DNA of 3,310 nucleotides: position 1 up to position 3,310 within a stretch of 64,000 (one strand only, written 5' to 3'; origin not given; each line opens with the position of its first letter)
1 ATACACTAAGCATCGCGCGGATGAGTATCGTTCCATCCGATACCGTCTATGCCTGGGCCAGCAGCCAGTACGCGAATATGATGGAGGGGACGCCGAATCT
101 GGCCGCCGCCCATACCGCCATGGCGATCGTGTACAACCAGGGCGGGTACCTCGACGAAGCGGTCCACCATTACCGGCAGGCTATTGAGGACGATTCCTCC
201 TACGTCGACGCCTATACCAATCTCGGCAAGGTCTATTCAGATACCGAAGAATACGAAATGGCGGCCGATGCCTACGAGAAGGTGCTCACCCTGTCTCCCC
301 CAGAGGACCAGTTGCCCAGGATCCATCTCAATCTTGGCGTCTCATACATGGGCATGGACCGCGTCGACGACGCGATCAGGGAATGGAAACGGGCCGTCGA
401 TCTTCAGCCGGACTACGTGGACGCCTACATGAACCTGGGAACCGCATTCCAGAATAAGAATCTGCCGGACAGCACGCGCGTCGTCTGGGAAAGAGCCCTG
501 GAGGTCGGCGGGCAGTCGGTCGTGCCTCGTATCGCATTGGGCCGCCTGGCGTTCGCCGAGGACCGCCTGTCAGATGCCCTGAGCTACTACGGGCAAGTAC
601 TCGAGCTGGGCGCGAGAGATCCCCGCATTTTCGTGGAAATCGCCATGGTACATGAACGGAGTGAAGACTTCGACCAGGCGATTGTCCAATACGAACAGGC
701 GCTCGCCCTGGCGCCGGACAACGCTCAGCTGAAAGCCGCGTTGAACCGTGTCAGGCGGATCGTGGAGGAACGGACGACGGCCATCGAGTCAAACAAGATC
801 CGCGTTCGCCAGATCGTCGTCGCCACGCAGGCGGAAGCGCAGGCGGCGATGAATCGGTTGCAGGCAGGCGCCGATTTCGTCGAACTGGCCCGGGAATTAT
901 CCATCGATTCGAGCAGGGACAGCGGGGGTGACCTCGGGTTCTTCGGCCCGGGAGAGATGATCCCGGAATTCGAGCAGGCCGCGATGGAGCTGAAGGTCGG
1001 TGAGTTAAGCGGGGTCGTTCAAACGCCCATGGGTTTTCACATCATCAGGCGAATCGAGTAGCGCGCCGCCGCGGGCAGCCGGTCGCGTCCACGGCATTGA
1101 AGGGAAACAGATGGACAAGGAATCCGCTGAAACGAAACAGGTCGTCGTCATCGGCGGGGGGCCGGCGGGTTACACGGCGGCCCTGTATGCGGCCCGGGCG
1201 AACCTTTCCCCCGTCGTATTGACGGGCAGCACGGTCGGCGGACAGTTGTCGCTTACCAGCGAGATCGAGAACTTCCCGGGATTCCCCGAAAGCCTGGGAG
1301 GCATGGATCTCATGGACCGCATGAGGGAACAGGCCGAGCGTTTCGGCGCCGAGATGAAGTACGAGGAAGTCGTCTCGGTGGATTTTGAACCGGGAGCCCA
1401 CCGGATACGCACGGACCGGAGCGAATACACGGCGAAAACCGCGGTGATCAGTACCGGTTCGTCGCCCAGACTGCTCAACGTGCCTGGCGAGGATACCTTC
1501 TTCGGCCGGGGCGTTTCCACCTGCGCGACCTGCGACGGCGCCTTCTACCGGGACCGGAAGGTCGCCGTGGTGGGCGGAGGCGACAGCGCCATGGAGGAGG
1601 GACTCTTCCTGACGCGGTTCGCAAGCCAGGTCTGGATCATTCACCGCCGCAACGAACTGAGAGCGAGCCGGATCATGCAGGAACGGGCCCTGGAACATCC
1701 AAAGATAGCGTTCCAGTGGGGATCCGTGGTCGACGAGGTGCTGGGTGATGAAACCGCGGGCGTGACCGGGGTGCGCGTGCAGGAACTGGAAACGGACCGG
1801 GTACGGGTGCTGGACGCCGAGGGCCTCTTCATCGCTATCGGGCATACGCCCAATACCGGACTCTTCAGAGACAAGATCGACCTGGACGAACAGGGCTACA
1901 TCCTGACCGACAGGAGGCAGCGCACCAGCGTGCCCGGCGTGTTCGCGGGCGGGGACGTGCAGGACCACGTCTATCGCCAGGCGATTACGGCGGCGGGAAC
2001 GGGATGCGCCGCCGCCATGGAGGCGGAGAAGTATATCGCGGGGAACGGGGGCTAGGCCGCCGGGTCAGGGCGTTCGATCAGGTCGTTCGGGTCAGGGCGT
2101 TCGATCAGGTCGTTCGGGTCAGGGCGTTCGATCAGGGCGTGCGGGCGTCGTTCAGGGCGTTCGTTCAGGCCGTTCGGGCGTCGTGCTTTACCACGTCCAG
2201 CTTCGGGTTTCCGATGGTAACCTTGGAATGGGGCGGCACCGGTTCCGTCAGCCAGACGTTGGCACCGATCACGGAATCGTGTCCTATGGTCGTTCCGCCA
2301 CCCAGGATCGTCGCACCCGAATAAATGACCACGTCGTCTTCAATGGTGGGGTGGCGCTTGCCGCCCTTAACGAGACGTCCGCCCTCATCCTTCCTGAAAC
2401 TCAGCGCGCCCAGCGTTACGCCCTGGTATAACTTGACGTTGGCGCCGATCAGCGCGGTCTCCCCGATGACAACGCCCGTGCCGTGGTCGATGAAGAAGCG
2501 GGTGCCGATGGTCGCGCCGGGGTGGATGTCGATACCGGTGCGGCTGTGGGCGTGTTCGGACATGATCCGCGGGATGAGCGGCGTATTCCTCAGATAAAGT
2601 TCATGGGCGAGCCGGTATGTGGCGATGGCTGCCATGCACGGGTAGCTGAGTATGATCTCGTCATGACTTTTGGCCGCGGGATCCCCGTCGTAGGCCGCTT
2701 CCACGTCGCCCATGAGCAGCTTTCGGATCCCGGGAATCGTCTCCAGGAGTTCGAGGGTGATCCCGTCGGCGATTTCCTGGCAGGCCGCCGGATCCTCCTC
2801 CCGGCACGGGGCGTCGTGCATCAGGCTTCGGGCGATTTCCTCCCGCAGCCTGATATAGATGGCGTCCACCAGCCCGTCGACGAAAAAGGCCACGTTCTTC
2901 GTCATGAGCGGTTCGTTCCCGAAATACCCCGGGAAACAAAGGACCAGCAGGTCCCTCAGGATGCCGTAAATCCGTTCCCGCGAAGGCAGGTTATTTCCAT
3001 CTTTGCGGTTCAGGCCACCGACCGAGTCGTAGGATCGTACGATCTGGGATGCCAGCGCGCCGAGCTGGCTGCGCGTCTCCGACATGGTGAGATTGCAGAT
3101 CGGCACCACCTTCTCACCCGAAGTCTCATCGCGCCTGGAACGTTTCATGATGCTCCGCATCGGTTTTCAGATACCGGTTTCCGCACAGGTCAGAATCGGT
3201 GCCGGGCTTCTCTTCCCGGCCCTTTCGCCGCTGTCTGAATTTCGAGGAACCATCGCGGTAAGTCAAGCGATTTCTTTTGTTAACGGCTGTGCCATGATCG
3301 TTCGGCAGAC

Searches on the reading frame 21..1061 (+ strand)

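Call 70: search_protein_families(library=pfam, proteins=[window:21-1061:+], max_evalue=0.0001)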
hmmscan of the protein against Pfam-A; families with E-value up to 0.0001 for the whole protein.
window:21-1061:+ (346 aa): 21 families
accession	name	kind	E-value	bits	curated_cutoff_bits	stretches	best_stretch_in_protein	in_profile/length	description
PF00515.34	TPR_1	-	4e-31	106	27.8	1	62-93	1-32/34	Tetratricopeptide repeat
PF13414.12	TPR_11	-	4.1e-30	103.6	26.8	2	37-72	3-38/42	TPR repeat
PF07719.23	TPR_2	-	3.6e-28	95.8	27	1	204-234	4-34/34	Tetratricopeptide repeat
PF13181.12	TPR_8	-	1.8e-23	81.1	25.7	1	63-93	2-32/34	Tetratricopeptide repeat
PF13616.12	Rotamase_3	-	1.6e-21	77.4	22.5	1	259-343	15-111/116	PPIC-type PPIASE domain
PF00639.27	Rotamase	-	7.2e-21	75.4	21.7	1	268-345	17-96/97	PPIC-type PPIASE domain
PF13432.12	TPR_16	-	9.6e-20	71.1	32.7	3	172-235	2-65/65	Tetratricopeptide repeat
PF13424.12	TPR_12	-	1.5e-17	64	30.1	0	173-232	16-76/77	Tetratricopeptide repeat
PF13428.12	TPR_14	-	8.4e-17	60.4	23.5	0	202-241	2-41/44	Tetratricopeptide repeat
PF13176.12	TPR_7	-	2.3e-14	52.6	27.9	0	64-93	1-30/36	Tetratricopeptide repeat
PF13431.12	TPR_17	-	2.8e-14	52.6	24.4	0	50-81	1-32/34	Tetratricopeptide repeat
PF14559.12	TPR_19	-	9.7e-12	45.5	25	0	214-241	4-31/68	Tetratricopeptide repeat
PF13374.12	TPR_10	-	9e-11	41.9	27.5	0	63-91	3-31/42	Tetratricopeptide repeat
PF13145.12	Rotamase_2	-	2.7e-09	38.3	27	1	261-344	23-105/121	PPIC-type PPIASE domain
PF24575.1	TPR_Slam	-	8e-09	36.3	35.2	0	28-83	47-102/104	Surface lipoprotein assembly modifier, N-terminal TPR repeats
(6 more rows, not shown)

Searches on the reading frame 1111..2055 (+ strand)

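Call 70: search_protein_families(library=pfam, proteins=[window:1111-2055:+], max_evalue=0.0001)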
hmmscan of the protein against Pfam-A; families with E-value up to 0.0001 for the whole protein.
window:1111-2055:+ (314 aa): 8 families
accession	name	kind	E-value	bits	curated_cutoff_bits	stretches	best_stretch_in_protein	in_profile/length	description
PF07992.20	Pyr_redox_2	-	1.6e-56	192.4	26.1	1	9-298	1-291/291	Pyridine nucleotide-disulphide oxidoreductase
PF13738.12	Pyr_redox_3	-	1.6e-22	80.6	30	1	62-281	78-305/305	Pyridine nucleotide-disulphide oxidoreductase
PF00070.33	Pyr_redox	-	8.9e-17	61.8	22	1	150-224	1-80/82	Pyridine nucleotide-disulphide oxidoreductase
PF00890.30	FAD_binding_2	-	2.4e-07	30.8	20.4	1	11-243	2-201/414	FAD binding domain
PF03486.20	HI0933_like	-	1.2e-06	28.6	50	0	10-38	2-30/244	HI0933-like protein Rossmann domain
PF01266.30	DAO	-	3.3e-06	27.3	27.9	0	11-43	2-35/353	FAD dependent oxidoreductase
PF12831.13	FAD_oxidored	-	3.6e-06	27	27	1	10-47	1-39/416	FAD dependent oxidoreductase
PF13434.12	Lys_Orn_oxgnase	-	2.6e-05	24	21.3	0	78-164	108-204/339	L-lysine 6-monooxygenase/L-ornithine 5-monooxygenase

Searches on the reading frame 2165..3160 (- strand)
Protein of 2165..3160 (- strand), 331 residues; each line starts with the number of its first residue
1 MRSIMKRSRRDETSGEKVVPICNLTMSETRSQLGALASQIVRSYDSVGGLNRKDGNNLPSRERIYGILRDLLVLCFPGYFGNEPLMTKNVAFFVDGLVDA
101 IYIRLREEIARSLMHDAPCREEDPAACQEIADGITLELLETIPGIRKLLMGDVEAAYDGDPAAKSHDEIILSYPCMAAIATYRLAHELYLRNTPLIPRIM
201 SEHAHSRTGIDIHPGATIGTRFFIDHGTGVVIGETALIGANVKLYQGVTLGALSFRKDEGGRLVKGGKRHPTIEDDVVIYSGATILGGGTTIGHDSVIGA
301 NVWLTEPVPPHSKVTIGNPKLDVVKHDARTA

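Call 70: search_protein_families(library=pfam, proteins=[window:2165-3160:-], max_evalue=0.0001)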
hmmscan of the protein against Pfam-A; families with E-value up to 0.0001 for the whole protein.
window:2165-3160:- (331 aa): 2 families
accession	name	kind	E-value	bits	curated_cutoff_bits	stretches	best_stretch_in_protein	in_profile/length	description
PF00132.30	Hexapep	-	1.1e-09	38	27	0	270-305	1-35/36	Bacterial transferase hexapeptide (six repeats)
PF14602.12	Hexapep_2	-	3.3e-07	30.3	27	0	272-305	3-33/34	Hexapeptide repeat of succinyl-transferase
